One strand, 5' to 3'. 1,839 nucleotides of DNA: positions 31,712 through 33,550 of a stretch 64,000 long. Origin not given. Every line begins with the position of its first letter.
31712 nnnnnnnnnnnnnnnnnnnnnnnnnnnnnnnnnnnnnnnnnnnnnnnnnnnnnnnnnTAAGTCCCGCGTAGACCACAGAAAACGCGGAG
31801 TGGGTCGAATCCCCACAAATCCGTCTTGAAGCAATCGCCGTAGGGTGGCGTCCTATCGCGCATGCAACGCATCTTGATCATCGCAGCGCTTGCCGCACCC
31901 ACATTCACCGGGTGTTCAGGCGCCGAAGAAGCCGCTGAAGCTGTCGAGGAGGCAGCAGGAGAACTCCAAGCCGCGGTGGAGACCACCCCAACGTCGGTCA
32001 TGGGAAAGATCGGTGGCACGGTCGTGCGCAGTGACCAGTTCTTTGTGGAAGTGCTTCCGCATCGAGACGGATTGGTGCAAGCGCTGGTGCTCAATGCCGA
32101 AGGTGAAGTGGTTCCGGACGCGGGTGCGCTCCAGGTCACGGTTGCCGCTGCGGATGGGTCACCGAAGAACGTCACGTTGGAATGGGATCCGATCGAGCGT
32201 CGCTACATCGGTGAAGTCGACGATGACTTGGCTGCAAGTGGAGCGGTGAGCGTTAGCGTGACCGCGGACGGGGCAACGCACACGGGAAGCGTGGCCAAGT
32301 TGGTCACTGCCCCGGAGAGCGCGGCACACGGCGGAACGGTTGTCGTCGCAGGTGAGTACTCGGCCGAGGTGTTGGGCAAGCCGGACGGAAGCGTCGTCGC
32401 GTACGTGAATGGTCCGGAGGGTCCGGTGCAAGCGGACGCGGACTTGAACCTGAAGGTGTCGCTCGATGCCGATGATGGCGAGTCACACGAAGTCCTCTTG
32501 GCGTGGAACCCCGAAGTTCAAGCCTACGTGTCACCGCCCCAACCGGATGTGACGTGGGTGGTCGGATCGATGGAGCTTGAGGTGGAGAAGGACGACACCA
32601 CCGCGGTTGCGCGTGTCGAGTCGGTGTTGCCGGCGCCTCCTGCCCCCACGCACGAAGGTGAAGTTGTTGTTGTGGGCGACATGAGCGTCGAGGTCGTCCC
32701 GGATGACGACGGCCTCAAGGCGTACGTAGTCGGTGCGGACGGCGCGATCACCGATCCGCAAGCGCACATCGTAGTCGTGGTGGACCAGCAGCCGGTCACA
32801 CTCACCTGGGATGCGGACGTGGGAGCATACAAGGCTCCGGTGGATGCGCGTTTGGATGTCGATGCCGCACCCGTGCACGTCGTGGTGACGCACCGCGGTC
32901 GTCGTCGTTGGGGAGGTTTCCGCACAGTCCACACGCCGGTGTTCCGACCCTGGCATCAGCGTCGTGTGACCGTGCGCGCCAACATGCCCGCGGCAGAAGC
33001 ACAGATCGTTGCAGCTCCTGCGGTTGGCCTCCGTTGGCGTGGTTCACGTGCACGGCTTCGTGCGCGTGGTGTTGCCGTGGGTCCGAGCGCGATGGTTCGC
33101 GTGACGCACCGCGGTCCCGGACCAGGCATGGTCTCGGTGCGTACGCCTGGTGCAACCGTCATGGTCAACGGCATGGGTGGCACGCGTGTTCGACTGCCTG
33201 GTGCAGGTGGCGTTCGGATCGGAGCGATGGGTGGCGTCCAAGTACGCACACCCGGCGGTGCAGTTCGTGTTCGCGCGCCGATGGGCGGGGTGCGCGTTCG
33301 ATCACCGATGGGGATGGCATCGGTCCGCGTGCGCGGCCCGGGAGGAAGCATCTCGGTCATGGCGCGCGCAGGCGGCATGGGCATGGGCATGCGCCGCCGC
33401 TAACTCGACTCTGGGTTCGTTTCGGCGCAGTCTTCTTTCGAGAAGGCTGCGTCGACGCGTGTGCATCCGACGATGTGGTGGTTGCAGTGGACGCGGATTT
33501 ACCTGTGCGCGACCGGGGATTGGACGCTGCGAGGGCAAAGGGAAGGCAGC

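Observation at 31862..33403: Lipoprotein with three about 70-aa beta-rich repeats and an unusual periodic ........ tail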

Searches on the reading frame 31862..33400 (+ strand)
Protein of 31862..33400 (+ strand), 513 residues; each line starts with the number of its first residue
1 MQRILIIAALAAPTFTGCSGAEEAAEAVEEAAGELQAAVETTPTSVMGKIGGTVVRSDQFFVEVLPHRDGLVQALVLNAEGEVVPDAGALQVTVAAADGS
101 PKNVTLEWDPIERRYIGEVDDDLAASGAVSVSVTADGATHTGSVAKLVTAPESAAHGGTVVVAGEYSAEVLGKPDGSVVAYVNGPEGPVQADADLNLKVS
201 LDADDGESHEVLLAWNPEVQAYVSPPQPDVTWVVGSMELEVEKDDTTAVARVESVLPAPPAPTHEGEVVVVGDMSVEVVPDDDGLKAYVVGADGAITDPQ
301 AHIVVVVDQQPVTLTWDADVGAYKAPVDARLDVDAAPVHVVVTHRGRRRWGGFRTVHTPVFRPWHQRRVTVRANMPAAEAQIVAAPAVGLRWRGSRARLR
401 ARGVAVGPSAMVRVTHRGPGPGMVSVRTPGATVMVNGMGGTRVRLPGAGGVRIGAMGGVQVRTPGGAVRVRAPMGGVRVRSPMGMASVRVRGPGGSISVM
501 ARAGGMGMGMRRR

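Call 3: search_protein_families(library=pfam, proteins=[window:31862-33400:+], max_evalue=10)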
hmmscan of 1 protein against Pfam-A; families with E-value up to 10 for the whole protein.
window:31862-33400:+ (513 aa): 2 families
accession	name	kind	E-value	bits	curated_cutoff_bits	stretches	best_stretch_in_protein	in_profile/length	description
PF07532.17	Big_4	-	0.14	12.1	22.1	1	91-111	19-39/59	Bacterial Ig-like domain (group 4)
PF14754.11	IFR3_antag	-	0.22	11.2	25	1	326-362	104-140/249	Papain-like auto-proteinase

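Call 4: search_protein_families(library=ncbifam, proteins=[window:31862-33400:+], max_evalue=10)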
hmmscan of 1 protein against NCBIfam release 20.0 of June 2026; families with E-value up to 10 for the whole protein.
window:31862-33400:+ (513 aa): 0 families

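Call 7: find_homologous_proteins(query=window:31862-33400:+, max_evalue=0.001)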
Query window:31862-33400:+ (513 aa): 18 proteins with E <= 0.001 among 8000 candidates.
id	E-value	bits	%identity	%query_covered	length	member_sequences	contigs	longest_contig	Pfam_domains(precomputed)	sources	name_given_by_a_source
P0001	0.0e+0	1098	100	100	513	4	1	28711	-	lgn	-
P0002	1.6e-238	810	75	98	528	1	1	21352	-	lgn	-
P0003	3.1e-123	430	50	98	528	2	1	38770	-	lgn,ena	-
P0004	6.3e-87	310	47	91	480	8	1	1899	-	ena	-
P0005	6.3e-83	297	45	91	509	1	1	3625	-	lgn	-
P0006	5.8e-80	287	46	88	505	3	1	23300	-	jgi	jgi:hypothetical protein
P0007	3.3e-77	278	43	98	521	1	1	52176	-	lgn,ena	-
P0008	5.1e-77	278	41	88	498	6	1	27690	-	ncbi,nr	ncbi:MAG: hypothetical protein H6720_27705, partial [Sandaracinus sp.]|nr:hypothetical protein [Sand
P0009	8.3e-69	251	43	76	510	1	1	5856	-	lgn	-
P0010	8.6e-55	204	35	92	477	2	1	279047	-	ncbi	-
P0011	7.1e-54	201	35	98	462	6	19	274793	-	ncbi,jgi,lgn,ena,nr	ncbi:MAG: hypothetical protein CMN30_28990 [Sandaracinus sp.]|nr:hypothetical protein [Sandaracinus 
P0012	1.1e-48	184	37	67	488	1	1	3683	-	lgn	-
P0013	7.1e-46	175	37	59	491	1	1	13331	-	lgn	-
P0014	5.9e-34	136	36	58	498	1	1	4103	-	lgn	-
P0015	1.2e-32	131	35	61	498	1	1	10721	-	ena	-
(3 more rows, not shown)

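Call 15: find_encoding_contigs(protein=P0001, flank=10000, max_places=3)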
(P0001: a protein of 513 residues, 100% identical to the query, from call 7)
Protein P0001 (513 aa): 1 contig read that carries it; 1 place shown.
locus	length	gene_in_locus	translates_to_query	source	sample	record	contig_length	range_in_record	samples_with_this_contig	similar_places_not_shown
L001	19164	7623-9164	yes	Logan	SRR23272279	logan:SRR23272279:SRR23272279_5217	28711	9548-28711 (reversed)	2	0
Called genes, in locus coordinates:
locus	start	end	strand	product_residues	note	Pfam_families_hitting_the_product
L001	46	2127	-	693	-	PF13229:Beta_helix (faint)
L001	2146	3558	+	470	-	PF13231:PMT_2 (weak)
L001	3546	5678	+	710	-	-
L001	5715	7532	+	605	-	PF00005:ABC_tran, PF02463:SMC_N (faint), PF13304:AAA_21 (faint)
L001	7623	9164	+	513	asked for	-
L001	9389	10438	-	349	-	PF12740:PETase (faint), PF07224:Chlorophyllase, PF12146:Hydrolase_4 (weak), PF12697:Abhydrolase_6 (weak)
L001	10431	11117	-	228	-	PF00376:MerR (weak), PF13411:MerR_1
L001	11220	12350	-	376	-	PF00069:Pkinase, PF07714:PK_Tyr_Ser-Thr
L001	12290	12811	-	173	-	-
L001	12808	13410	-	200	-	PF00440:TetR_N, PF16295:TetR_C_10, PF22604:TetR_HI_0893_C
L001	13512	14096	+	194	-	PF00440:TetR_N, PF16925:TetR_C_13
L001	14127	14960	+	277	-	PF00561:Abhydrolase_1, PF12146:Hydrolase_4, PF12697:Abhydrolase_6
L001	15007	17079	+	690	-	PF01055:Glyco_hydro_31_2nd, PF21365:Glyco_hydro_31_3rd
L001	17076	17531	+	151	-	PF00300:His_Phos_1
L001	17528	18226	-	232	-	-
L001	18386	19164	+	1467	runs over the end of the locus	PF08487:VIT, PF14559:TPR_19 (faint), PF07719:TPR_2 (faint)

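Call 17: find_encoding_contigs(protein=P0011, flank=10000, max_places=2)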
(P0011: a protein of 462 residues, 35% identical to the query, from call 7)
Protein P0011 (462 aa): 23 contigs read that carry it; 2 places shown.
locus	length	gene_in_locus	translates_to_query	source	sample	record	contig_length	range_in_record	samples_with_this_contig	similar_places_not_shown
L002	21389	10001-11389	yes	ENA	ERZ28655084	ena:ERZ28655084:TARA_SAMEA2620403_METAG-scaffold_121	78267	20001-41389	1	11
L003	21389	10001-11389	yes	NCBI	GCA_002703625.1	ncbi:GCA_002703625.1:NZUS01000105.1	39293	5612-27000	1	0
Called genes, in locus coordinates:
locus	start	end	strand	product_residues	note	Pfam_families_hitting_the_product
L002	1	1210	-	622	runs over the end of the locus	-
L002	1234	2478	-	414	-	PF01555:N6_N4_Mtase, PF01170:UPF0020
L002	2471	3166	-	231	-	PF05175:MTS (weak), PF13847:Methyltransf_31 (weak), PF13649:Methyltransf_25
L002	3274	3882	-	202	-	-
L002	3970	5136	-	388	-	PF01053:Cys_Met_Meta_PP, PF00155:Aminotran_1_2, PF01041:DegT_DnrJ_EryC1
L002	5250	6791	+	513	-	PF00069:Pkinase, PF07714:PK_Tyr_Ser-Thr, PF01636:APH (faint)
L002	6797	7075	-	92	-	PF01471:PG_binding_1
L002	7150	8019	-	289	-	PF00069:Pkinase, PF01636:APH (faint), PF07714:PK_Tyr_Ser-Thr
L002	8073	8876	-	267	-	-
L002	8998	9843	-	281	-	PF00106:adh_short, PF08659:KR (weak), PF13561:adh_short_C2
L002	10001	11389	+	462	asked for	-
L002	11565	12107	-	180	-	PF01035:DNA_binding_1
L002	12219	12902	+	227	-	-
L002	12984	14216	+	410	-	PF13506:Glyco_transf_21, PF13641:Glyco_tranf_2_3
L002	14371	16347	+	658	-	PF13623:SurA_N_2, PF13624:SurA_N_3, PF13145:Rotamase_2, PF00639:Rotamase, PF13616:Rotamase_3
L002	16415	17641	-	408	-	PF02517:Rce1-like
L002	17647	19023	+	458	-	-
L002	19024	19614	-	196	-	PF05724:TPMT, PF13649:Methyltransf_25, PF13847:Methyltransf_31 (weak), PF08241:Methyltransf_11 (weak), PF08242:Methyltransf_12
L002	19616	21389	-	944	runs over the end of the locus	PF11617:Cu-binding_MopE (faint)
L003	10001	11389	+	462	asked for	-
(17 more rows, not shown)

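Call 18: find_encoding_contigs(protein=P0007, flank=10000, max_places=2)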
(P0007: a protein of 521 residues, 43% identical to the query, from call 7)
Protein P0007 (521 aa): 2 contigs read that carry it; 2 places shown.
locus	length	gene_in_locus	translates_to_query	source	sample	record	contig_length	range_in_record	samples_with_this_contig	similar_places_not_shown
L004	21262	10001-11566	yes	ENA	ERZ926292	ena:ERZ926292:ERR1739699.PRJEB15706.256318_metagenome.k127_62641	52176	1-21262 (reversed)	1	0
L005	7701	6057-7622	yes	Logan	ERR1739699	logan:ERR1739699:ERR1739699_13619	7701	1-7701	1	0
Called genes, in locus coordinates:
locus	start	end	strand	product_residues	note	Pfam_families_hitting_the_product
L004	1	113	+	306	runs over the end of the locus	PF00196:GerE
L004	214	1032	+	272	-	PF12840:HTH_20 (faint), PF00196:GerE, PF13384:HTH_23 (faint)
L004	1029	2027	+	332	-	PF00196:GerE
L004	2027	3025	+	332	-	PF00196:GerE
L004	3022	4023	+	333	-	PF00196:GerE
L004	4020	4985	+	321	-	PF00196:GerE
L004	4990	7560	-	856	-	PF11617:Cu-binding_MopE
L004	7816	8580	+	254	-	PF00561:Abhydrolase_1, PF12146:Hydrolase_4, PF12697:Abhydrolase_6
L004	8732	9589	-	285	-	PF00106:adh_short, PF08659:KR (weak), PF13561:adh_short_C2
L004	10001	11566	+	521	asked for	-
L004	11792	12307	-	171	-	-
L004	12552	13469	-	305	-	PF00149:Metallophos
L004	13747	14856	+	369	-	PF03403:PAF-AH_p_II (faint), PF07224:Chlorophyllase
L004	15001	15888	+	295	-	PF12849:PBP_like_2, PF12727:PBP_like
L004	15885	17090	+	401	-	PF00528:BPD_transp_1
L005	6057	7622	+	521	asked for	-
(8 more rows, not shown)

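Call 19: search_solved_structures(query=A1, max_evalue=10, show_alignments=2)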
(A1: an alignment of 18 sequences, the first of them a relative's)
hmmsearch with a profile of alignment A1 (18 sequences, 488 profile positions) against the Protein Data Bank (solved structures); distinct sequences matched with E-value up to 10: 2.
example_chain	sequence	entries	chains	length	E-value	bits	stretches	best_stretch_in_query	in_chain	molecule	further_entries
7xfd_A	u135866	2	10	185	0.61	12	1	164-197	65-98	Polysaccharide export protein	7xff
7mbz_E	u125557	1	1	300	1.1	11.2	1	6-61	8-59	Lipoprotein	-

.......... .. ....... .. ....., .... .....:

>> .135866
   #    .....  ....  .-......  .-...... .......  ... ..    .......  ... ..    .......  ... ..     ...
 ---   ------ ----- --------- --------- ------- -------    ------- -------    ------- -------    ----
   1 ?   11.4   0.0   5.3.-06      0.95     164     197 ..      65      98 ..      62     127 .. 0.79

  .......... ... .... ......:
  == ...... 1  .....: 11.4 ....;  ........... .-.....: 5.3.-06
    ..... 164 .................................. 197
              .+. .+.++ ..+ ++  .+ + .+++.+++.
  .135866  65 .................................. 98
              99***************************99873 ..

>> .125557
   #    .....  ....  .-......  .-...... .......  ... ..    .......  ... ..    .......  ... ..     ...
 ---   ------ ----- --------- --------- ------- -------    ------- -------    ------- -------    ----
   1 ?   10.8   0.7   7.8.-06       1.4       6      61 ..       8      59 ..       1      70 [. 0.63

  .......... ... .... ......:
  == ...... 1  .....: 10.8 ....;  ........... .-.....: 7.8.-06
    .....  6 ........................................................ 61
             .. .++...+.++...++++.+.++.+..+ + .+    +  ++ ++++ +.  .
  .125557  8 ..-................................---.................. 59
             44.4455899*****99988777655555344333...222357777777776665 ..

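Call 20: predict_structure(alignment_id=A1)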
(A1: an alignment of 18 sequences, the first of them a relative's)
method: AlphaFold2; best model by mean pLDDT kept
length: 513 residues; sequences in the alignment: 18
mean_pLDDT: 72.2   pTM: 0.56
mean pLDDT of the five models: 72.2, 70.1, 70.0, 68.1, 67.3
residues with pLDDT >= 90: 158; 70-90: 131; 50-70: 127; < 50: 97
segments of 3 or more residues with pLDDT < 50: 1-4, 11-17, 35-43, 354-390, 392-394, 495-513
pLDDT, mean of each block of 10 residues (from residue 1): 48 46 60 50 66 91 94 94 92 96 94 89 93 96 92 80 91 91 87 92 95 92 94 92 90 80 77 80 87 65 80 89 87 72 73 42 30 29 35 48 52 62 58 67 57 62 58 59 53 46 39 41
secondary structure, 60 per line:
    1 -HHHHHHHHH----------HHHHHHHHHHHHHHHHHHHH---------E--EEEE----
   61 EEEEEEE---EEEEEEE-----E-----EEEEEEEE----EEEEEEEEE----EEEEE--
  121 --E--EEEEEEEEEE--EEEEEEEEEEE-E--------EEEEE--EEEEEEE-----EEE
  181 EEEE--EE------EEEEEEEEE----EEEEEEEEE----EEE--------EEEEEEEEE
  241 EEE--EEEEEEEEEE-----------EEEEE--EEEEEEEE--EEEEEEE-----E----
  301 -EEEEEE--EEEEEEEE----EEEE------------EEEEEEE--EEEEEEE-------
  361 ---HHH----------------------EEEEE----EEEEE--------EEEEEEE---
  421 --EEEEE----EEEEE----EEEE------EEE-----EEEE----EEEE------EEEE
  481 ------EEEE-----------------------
elements in order: H2-10 H21-40 E53-56 E61-67 E71-77 E89-96 E101-109 E114-118 E126-135 E138-148 E159-163 E166-172 E178-184 E195-203 E208-216 E221-223 E232-243 E246-255 E267-271 E274-281 E284-290 E302-307 E310-317 E322-325 E338-344 E347-353 E389-393 E398-402 E411-417 E423-427 E432-436 E441-444 E451-453 E459-462 E467-470 E477-480 E487-490

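Call 23: find_encoding_contigs(protein=P0003, flank=10000, max_places=1)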
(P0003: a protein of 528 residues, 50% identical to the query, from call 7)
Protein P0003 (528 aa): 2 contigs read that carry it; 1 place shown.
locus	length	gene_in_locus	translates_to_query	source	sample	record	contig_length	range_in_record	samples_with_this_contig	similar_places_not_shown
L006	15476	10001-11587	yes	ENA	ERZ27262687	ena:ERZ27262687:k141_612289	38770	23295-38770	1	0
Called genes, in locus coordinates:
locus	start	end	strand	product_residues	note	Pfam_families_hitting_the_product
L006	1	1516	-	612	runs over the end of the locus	PF17517:IgGFc_binding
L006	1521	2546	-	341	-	-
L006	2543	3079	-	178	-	-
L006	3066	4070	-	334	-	PF01073:3Beta_HSD, PF01370:Epimerase, PF04321:RmlD_sub_bind (weak), PF07993:NAD_binding_4 (faint), PF13460:NAD_binding_10, PF16363:GDP_Man_Dehyd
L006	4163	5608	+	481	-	-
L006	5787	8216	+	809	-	-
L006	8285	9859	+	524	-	PF13304:AAA_21 (faint), PF00005:ABC_tran, PF02463:SMC_N (faint)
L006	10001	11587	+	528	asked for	-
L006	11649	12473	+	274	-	PF00106:adh_short, PF08659:KR (weak), PF13561:adh_short_C2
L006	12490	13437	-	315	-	PF04191:PEMT (weak)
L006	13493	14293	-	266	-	PF00092:VWA (faint), PF13519:VWA_2 (faint), PF13768:VWA_3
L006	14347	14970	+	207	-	-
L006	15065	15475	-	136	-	?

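Call 24: find_encoding_contigs(protein=P0002, flank=10000, max_places=1)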
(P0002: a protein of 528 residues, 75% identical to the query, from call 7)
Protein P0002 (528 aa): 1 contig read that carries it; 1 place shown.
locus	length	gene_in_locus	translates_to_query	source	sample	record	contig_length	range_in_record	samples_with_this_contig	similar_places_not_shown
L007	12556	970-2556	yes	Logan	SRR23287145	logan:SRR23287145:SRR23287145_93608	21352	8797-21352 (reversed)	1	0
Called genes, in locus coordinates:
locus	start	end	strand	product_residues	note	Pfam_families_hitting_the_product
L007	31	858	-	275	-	PF00106:adh_short, PF08659:KR, PF13561:adh_short_C2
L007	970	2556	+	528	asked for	-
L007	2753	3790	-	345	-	PF12740:PETase (weak), PF07224:Chlorophyllase, PF12146:Hydrolase_4 (weak), PF12697:Abhydrolase_6 (weak)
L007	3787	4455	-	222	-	PF00376:MerR (weak), PF13411:MerR_1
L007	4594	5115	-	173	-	-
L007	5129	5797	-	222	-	PF00440:TetR_N, PF16295:TetR_C_10, PF22604:TetR_HI_0893_C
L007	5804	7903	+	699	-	PF01055:Glyco_hydro_31_2nd, PF21365:Glyco_hydro_31_3rd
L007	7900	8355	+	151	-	PF00300:His_Phos_1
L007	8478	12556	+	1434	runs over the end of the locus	PF08487:VIT, PF14559:TPR_19 (faint), PF07719:TPR_2 (faint)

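Call 27: fold_search(model_id=the predicted structure, library=pdb)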
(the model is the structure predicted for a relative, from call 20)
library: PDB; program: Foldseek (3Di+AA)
matches with E <= 10: 1670; with E <= 0.001: 176
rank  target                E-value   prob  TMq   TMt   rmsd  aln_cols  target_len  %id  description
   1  8iyk_F                7.5e-07  1.00  0.13  0.08  45.0       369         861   14  Tail tip conformation 1 of phage lambda tail (released 2023-10-18)
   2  9qk2_F                1.2e-06  1.00  0.15  0.13  18.0       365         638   10  Structure of the Complement classical and lectin pathway C3 convertase in complex with substrate C3 (released 2025-12-24)
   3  7zgj_A                2.2e-06  1.00  0.15  0.12  18.5       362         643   10  Trypanosoma brucei gambiense ISG65 in complex with human complement component C3 (released 2023-04-05)
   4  8s80_A                2.3e-06  1.00  0.14  0.27  13.2       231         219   12  Domains 4 and 5 of Sap S-layer protein from Bacillus anthracis (released 2024-11-20)
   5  9g93_A                2.3e-06  1.00  0.15  0.14  23.3       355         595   16  CryoET structure of the in vitro grown Bacillus anthracis Sap S-layer (released 2024-12-18)
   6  6x3a                  2.7e-06  1.00  0.15  0.22  26.8       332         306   12  Crystal structure of the FN4-FN6 domains of human PTPRD (released 2021-05-26)
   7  7ne1_B                2.7e-06  0.99  0.13  0.19  28.1       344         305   12  Structure of the complex between Netrin-1 and its receptor Neogenin (released 2021-03-31)
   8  6mfa                  2.9e-06  1.00  0.17  0.22  14.4       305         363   14  Fragment of human fibronectin containing the 4th-7th type III domains (released 2019-09-18)
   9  7ndg_B                3.0e-06  0.99  0.13  0.19  29.4       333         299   12  Cryo-EM structure of the ternary complex between Netrin-1, Neogenin and Repulsive Guidance Molecule B (released 2021-03-31)
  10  5e53_A                4.1e-06  0.98  0.12  0.18  22.1       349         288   14  Crystal structure of chicken CNTN1 FN1-FN3 domains (released 2016-08-31)
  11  8k35_A                5.0e-06  0.98  0.12  0.08  44.6       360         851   11  Structure of the bacteriophage lambda tail tip complex (released 2023-11-15)
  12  6xi3                  5.3e-06  1.00  0.13  0.17  25.6       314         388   13  Crystal structure of tetra-tandem repeat in extending region of large adhesion protein (released 2020-10-14)
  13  7jwb_D                5.9e-06  1.00  0.16  0.20  23.2       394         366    9  SARS CoV2 Spike ectodomain with engineered trimerized VH binder (released 2020-10-07)
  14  8uh2_A                5.9e-06  1.00  0.15  0.12  18.1       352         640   10  Complex of C3b with the inhibitor albicin (released 2024-05-08)
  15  2rik                  5.9e-06  0.99  0.12  0.19  25.8       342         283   10  I-band fragment I67-I69 from titin (released 2008-01-22)
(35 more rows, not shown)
